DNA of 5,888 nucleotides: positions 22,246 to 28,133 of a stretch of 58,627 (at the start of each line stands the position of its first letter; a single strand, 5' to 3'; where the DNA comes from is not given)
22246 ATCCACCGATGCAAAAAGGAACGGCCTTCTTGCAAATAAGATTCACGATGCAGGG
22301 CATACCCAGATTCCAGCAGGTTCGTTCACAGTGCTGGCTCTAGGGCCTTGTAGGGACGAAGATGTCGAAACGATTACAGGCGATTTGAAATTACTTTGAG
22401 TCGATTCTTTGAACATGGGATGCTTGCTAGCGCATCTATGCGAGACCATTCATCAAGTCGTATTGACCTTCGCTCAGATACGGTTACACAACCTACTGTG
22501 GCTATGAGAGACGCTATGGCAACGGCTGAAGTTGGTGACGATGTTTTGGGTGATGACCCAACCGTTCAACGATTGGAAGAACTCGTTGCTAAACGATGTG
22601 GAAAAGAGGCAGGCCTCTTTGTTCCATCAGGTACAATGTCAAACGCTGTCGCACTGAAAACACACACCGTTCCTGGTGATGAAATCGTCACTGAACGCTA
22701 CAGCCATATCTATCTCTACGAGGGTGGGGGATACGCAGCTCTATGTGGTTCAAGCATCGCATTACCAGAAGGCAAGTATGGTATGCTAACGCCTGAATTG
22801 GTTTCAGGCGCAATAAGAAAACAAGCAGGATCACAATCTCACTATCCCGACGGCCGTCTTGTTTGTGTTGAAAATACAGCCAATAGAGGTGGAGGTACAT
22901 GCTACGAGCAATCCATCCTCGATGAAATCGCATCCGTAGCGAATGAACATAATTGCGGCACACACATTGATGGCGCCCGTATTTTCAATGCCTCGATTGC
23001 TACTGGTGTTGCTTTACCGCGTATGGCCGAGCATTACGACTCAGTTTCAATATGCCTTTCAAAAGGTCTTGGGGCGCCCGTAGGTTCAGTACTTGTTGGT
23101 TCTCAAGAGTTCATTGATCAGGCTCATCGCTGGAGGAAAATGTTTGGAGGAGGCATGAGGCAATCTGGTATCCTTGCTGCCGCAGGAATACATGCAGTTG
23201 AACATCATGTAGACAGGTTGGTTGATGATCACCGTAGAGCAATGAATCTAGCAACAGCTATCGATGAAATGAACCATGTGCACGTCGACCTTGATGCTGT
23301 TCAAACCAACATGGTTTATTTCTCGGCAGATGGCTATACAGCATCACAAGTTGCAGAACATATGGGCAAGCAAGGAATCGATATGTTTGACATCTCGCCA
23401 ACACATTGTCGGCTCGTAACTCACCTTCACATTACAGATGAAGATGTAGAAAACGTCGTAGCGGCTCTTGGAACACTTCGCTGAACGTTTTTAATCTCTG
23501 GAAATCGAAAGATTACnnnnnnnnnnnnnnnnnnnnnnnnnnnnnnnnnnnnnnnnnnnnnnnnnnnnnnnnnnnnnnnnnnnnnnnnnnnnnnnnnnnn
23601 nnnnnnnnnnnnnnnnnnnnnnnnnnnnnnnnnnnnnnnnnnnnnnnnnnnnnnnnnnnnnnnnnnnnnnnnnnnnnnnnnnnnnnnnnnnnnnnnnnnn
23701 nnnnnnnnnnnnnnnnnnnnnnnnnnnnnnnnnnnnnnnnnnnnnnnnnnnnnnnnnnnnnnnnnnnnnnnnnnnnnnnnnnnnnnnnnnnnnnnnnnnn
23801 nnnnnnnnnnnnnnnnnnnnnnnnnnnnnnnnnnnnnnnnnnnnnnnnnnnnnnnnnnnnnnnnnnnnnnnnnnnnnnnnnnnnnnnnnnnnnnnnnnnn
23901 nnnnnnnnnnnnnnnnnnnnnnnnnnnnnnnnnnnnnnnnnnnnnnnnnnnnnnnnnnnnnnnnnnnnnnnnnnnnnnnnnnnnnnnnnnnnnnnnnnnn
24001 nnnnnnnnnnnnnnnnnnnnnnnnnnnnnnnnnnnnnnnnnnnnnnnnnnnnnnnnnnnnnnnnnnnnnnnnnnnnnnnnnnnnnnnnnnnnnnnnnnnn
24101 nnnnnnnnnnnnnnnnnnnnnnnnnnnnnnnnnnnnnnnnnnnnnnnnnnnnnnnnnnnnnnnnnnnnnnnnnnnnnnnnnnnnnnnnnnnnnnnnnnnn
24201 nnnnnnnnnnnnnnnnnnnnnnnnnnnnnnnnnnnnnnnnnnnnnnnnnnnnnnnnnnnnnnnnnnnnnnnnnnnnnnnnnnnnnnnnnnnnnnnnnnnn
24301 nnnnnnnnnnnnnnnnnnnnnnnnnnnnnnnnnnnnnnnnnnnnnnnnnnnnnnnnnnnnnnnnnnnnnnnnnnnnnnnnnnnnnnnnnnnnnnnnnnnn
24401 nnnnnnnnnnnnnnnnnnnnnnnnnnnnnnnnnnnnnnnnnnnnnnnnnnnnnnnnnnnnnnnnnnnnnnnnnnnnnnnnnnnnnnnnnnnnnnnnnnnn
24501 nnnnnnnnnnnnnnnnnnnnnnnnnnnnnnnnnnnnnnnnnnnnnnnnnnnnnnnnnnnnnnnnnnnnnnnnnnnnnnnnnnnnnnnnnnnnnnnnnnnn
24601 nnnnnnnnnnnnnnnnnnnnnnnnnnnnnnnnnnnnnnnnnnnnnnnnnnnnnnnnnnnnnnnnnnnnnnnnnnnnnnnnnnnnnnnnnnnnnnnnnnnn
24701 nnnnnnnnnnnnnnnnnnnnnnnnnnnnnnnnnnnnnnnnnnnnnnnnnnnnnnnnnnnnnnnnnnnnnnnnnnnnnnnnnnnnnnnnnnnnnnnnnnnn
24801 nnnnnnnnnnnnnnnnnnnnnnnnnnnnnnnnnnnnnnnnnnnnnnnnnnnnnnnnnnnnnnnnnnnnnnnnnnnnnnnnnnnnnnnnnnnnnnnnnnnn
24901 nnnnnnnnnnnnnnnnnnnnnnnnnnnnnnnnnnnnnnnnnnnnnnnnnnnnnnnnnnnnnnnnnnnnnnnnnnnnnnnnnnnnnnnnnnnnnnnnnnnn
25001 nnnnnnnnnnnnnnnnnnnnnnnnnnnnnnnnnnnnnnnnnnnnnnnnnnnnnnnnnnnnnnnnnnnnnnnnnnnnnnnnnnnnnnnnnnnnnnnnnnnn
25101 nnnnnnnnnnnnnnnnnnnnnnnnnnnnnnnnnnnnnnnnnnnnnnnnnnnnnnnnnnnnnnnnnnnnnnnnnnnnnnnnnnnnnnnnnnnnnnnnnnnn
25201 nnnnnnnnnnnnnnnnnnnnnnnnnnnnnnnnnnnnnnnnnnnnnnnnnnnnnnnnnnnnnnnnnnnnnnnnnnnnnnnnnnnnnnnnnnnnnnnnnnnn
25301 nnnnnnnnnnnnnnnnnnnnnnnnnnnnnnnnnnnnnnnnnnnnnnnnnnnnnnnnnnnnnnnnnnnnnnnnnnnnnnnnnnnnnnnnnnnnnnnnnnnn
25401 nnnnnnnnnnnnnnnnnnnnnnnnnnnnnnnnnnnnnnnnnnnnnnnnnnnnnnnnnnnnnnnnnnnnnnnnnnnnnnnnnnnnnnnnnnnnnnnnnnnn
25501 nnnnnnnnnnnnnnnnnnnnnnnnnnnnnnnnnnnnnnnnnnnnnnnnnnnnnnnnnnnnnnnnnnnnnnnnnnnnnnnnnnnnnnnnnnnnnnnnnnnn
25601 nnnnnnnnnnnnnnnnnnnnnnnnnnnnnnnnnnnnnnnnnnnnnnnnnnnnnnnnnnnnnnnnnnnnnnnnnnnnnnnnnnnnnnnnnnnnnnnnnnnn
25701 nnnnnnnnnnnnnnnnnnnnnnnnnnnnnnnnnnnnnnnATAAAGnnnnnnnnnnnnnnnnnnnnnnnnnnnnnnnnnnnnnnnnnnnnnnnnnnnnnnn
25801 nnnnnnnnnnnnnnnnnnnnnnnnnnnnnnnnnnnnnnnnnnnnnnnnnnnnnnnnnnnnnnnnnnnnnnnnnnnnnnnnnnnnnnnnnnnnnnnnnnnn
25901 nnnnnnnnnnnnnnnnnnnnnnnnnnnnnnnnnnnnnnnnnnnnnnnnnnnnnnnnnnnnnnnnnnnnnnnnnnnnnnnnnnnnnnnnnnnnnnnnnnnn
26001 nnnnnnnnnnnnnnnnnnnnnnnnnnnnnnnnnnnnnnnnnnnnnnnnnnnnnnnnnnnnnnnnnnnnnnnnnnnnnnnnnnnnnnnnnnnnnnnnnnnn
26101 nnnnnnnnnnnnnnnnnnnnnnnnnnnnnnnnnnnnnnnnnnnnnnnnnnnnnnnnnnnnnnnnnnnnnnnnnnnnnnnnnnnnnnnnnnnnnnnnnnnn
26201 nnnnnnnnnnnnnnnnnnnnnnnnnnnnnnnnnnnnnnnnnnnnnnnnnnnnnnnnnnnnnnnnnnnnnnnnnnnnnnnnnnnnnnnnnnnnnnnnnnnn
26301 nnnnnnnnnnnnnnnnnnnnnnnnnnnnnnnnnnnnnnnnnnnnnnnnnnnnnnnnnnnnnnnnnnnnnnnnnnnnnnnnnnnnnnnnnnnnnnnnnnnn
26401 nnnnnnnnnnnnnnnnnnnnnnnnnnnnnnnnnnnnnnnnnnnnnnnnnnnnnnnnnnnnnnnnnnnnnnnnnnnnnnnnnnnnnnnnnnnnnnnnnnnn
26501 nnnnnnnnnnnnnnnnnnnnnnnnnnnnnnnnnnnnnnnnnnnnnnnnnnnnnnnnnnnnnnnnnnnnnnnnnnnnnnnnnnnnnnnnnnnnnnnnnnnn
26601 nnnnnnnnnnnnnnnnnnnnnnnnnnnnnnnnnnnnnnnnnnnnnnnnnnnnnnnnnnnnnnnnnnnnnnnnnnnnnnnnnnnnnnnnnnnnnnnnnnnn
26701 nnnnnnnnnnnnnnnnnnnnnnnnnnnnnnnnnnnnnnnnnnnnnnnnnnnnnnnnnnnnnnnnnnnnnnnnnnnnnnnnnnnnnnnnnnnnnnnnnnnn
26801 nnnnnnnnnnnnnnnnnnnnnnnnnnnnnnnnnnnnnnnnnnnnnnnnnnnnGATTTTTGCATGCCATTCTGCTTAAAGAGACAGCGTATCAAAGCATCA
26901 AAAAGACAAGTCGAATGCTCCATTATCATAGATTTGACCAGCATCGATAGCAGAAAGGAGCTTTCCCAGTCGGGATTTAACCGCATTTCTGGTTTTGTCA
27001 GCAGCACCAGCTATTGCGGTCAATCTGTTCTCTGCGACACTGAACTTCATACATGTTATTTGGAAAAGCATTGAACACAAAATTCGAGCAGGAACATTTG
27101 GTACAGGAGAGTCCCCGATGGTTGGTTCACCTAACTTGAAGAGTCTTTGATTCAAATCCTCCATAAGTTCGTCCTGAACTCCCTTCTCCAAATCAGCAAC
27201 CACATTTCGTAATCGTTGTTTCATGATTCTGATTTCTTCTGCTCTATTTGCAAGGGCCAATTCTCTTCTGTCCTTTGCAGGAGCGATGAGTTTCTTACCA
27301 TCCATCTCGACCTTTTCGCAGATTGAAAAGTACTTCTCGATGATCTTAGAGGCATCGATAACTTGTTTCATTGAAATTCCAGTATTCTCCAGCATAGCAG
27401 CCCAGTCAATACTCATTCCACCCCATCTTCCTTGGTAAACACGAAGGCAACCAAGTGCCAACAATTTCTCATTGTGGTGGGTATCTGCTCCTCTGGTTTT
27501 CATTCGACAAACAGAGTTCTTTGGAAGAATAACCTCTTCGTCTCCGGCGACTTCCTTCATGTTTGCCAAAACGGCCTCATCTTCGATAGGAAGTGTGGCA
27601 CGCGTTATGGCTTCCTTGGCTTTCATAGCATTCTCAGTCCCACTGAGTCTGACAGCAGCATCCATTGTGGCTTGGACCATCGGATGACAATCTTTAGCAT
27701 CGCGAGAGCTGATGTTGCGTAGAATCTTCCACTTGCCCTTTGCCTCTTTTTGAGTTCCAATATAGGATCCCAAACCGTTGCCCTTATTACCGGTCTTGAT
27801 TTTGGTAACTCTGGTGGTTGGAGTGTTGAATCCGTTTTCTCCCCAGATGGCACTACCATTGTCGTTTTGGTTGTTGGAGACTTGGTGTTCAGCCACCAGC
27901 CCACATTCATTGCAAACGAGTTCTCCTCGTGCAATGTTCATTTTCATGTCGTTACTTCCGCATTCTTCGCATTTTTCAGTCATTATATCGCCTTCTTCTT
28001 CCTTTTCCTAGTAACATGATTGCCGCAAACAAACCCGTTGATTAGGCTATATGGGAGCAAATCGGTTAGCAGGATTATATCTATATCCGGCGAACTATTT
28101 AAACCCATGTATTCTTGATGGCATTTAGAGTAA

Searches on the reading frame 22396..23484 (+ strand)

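Call 7: search_protein_families(library=pfam, proteins=[window:22396-23484:+], max_evalue=0.001)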
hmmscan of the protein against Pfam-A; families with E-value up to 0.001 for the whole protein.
window:22396-23484:+ (362 aa): 2 families
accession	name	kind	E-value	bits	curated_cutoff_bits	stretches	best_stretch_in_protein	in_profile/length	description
PF01212.27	Beta_elim_lyase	-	2e-100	336.3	27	1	24-310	1-286/288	Beta-eliminating lyase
PF01041.23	DegT_DnrJ_EryC1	-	0.00031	20.5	19.8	0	54-103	23-73/360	DegT/DnrJ/EryC1/StrS aminotransferase family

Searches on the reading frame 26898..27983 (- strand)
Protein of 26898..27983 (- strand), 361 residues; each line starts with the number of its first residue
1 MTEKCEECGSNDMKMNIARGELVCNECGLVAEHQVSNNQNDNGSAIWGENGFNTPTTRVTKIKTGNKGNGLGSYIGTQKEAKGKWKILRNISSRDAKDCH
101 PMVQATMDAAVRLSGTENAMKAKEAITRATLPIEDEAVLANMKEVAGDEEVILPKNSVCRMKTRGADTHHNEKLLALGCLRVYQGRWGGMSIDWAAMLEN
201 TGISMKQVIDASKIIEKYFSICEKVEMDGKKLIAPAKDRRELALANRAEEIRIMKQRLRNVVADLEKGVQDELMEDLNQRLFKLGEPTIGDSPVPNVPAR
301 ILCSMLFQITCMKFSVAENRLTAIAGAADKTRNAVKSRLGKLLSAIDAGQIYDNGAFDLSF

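Call 7: search_protein_families(library=pfam, proteins=[window:26898-27983:-], max_evalue=0.001)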
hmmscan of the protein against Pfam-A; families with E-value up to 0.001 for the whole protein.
window:26898-27983:- (361 aa): 2 families
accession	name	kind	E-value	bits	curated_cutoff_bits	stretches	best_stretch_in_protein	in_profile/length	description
PF08271.17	Zn_Ribbon_TF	-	4e-06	26.7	29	1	4-32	2-30/43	TFIIB zinc-binding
PF08792.16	A2L_zn_ribbon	-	0.001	19.2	22.9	0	4-32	5-32/33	A2L zinc ribbon domain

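Call 72: search_protein_families(library=padloc, proteins=[window:26898-27983:-], max_evalue=0.01)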
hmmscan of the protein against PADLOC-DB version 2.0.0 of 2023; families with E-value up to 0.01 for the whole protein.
window:26898-27983:- (361 aa): 1 family
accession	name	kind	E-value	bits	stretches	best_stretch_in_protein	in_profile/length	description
PDLC00933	Cas12u4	-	0.005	13.8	1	3-62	397-456/488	Cas12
